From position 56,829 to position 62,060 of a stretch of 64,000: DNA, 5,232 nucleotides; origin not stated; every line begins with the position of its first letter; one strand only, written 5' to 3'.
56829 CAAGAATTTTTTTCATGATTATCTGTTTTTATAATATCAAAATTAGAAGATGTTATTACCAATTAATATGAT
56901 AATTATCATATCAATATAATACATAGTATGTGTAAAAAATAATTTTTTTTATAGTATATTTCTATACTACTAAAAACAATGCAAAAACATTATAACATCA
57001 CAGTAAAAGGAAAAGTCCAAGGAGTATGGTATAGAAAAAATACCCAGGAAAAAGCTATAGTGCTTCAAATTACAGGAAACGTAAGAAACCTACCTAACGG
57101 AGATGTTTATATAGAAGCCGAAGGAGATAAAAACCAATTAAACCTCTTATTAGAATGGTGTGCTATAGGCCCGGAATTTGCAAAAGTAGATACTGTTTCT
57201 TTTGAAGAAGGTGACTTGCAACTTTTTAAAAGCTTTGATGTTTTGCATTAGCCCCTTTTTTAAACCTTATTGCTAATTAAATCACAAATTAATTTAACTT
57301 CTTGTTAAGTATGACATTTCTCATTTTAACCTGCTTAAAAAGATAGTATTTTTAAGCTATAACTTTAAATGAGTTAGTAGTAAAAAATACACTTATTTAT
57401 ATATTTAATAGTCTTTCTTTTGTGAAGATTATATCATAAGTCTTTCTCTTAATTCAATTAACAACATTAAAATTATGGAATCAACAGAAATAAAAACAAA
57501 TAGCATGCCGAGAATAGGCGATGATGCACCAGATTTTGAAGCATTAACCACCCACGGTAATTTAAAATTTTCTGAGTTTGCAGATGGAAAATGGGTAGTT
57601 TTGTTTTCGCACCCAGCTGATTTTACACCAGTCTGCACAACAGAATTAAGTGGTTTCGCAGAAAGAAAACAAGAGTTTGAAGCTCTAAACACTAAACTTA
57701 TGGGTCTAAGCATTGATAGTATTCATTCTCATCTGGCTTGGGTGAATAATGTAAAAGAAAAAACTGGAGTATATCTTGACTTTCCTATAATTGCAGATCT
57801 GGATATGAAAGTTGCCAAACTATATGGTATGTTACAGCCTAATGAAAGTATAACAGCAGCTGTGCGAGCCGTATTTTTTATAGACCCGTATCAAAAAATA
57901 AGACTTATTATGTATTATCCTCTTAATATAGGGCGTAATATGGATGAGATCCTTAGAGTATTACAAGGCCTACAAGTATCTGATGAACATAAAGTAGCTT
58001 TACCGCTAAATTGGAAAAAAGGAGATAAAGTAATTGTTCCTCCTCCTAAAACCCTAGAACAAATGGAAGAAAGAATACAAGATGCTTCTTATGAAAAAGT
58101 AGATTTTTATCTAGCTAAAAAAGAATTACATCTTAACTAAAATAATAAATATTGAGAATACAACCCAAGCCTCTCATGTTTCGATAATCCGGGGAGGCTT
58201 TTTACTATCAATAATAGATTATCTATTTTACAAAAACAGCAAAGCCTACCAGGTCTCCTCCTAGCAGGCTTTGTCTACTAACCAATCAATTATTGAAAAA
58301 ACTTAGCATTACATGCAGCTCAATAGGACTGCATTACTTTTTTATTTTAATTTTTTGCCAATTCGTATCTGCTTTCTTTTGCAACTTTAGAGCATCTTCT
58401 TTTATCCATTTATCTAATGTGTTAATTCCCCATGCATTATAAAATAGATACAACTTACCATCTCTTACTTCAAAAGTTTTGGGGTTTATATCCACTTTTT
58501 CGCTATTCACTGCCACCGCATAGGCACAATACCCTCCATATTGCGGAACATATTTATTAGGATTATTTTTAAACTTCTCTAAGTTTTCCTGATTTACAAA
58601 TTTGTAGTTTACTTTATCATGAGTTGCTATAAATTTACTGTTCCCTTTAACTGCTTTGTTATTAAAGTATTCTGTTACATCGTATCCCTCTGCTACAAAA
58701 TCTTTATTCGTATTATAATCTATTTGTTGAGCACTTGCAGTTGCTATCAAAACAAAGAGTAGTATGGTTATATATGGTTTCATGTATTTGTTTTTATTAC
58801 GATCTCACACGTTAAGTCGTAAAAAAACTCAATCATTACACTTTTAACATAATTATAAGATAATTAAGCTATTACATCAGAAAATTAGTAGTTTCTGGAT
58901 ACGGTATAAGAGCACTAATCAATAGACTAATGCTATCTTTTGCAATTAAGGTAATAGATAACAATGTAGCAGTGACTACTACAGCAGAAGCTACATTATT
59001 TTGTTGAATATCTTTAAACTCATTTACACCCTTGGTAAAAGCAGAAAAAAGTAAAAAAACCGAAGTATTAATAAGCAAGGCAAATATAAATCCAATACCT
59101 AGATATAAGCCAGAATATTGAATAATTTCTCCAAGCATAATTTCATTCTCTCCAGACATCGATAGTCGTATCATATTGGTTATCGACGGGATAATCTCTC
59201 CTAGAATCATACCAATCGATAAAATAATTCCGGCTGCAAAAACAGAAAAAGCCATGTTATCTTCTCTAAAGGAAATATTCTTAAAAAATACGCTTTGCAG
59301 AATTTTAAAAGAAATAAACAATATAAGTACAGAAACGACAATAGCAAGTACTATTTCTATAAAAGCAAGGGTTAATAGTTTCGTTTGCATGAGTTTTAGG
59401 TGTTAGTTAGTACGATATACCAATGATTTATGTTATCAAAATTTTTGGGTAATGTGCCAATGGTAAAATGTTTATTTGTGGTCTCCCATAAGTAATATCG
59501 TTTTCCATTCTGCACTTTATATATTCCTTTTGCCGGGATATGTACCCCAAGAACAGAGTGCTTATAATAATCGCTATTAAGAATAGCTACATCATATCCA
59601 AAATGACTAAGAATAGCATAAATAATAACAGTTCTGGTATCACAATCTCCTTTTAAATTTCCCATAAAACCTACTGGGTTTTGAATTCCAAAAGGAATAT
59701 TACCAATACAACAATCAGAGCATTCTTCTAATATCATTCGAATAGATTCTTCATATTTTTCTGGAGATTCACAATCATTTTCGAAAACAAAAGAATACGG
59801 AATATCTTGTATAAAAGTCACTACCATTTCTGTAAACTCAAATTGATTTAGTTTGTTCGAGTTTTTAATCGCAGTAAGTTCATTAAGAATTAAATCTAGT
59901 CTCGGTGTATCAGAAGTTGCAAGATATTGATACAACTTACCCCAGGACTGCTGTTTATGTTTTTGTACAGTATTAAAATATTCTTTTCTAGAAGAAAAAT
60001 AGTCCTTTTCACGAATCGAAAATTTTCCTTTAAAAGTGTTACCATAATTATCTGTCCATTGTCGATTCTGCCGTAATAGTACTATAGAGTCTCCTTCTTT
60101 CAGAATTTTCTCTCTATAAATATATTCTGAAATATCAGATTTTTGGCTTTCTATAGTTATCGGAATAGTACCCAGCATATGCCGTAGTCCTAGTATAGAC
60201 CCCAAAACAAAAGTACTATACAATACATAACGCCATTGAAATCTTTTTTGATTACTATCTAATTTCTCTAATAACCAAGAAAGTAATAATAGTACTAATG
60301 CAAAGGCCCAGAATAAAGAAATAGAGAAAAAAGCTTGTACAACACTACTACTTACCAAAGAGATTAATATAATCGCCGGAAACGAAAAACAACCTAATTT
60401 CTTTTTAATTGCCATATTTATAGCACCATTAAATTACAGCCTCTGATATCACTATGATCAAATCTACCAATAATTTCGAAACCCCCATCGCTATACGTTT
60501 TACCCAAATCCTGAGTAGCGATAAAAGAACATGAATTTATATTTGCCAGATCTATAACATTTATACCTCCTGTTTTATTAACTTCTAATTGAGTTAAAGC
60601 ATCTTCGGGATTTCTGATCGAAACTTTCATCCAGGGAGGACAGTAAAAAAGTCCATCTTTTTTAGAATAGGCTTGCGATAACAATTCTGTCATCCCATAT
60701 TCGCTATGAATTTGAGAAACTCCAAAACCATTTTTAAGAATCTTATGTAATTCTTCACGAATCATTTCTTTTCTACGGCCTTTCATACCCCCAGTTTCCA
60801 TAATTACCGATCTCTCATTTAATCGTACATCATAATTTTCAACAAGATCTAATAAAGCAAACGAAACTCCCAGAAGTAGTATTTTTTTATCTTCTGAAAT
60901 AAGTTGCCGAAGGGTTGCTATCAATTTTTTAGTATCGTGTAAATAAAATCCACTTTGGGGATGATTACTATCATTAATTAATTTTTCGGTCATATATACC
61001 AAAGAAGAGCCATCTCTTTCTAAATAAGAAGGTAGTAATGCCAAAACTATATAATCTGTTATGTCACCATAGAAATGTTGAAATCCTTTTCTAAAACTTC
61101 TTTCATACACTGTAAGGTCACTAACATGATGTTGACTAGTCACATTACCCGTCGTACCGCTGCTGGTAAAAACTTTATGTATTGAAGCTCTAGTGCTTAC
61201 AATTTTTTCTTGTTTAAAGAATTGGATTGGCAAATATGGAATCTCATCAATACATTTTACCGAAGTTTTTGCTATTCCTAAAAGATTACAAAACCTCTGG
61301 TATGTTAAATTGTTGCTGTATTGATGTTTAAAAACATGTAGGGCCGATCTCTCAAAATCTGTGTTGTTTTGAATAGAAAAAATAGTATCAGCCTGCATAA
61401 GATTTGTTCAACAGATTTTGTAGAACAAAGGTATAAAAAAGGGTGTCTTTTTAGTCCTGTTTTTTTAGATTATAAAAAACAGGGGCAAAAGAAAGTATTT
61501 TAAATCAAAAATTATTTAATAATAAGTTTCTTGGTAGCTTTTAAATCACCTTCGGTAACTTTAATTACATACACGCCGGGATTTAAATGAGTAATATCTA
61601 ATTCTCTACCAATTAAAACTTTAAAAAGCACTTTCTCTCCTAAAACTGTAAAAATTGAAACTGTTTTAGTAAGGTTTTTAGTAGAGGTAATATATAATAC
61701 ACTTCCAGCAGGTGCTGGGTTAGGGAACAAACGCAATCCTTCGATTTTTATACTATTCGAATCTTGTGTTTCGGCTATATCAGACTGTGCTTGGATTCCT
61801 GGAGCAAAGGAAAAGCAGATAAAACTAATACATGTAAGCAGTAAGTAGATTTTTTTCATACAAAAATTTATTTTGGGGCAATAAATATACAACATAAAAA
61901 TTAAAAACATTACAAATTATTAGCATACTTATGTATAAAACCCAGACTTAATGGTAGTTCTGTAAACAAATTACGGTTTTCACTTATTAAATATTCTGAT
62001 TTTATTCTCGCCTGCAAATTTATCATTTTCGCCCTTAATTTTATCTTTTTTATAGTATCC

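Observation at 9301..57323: Sixteen TGAY-N4-RTCA palindromes with a fixed 23-nt spacing to the -7 promoter box define a dense local regulon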

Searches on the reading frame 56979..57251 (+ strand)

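Call 9: search_protein_families(library=pfam, proteins=[window:56979-57251:+])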
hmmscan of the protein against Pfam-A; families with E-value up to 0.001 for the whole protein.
window:56979-57251:+ (90 aa): 1 family
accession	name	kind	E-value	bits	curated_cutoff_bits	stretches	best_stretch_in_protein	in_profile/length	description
PF00708.24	Acylphosphatase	-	7.9e-22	77.8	22.5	1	6-87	2-84/85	Acylphosphatase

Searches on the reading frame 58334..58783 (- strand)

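Call 40: search_protein_families(library=pfam, proteins=[window:58334-58783:-], max_evalue=0.0001)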
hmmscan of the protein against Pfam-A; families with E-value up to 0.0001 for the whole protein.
window:58334-58783:- (149 aa): 0 families

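Call 80: search_protein_families(library=pfam, proteins=[window:58334-58783:-], max_evalue=1)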
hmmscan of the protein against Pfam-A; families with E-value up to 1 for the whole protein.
window:58334-58783:- (149 aa): 1 family
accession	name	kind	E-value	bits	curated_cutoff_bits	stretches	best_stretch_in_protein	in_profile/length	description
PF04945.19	YHS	-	0.0018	18.6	30.3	1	45-82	10-47/47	YHS domain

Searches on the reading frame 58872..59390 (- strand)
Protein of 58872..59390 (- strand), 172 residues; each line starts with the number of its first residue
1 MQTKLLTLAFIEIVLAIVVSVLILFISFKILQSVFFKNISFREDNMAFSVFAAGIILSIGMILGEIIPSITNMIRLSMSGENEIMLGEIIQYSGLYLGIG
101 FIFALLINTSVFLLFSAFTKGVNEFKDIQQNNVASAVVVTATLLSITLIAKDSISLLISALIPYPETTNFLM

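Call 40: search_protein_families(library=pfam, proteins=[window:58872-59390:-], max_evalue=0.0001)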
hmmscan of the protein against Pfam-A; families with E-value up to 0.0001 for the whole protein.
window:58872-59390:- (172 aa): 1 family
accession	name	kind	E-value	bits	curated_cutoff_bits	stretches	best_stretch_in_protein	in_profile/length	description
PF03994.20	DUF350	-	1.1e-10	42.1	26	1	8-153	4-132/133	Domain of Unknown Function (DUF350)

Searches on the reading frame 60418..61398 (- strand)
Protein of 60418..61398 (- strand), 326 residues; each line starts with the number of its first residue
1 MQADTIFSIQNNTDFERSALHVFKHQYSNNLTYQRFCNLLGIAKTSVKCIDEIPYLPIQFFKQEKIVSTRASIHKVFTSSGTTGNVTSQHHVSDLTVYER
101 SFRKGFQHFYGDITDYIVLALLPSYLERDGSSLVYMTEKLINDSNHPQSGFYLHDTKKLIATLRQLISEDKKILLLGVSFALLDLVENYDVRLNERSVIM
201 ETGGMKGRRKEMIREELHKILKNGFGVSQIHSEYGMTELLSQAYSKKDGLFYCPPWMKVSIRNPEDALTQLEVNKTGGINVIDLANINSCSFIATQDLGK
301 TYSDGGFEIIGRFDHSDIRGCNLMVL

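Call 40: search_protein_families(library=pfam, proteins=[window:60418-61398:-], max_evalue=0.0001)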
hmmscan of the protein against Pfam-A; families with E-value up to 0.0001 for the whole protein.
window:60418-61398:- (326 aa): 1 family
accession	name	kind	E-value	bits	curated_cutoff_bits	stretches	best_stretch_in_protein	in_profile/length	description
PF04443.18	LuxE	-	9.6e-14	51.5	24.9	1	15-324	38-385/391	Acyl-protein synthetase, LuxE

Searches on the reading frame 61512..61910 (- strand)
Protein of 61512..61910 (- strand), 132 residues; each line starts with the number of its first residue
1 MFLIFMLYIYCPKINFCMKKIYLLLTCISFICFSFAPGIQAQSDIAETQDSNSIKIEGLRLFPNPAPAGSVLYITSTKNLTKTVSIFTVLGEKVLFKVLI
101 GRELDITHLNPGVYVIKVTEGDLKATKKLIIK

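Call 40: search_protein_families(library=pfam, proteins=[window:61512-61910:-], max_evalue=0.0001)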
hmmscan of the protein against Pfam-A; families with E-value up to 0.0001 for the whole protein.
window:61512-61910:- (132 aa): 1 family
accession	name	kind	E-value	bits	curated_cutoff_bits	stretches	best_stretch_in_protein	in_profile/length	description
PF18962.6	Por_Secre_tail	-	9.6e-11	42.3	27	1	61-131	1-75/75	Secretion system C-terminal sorting domain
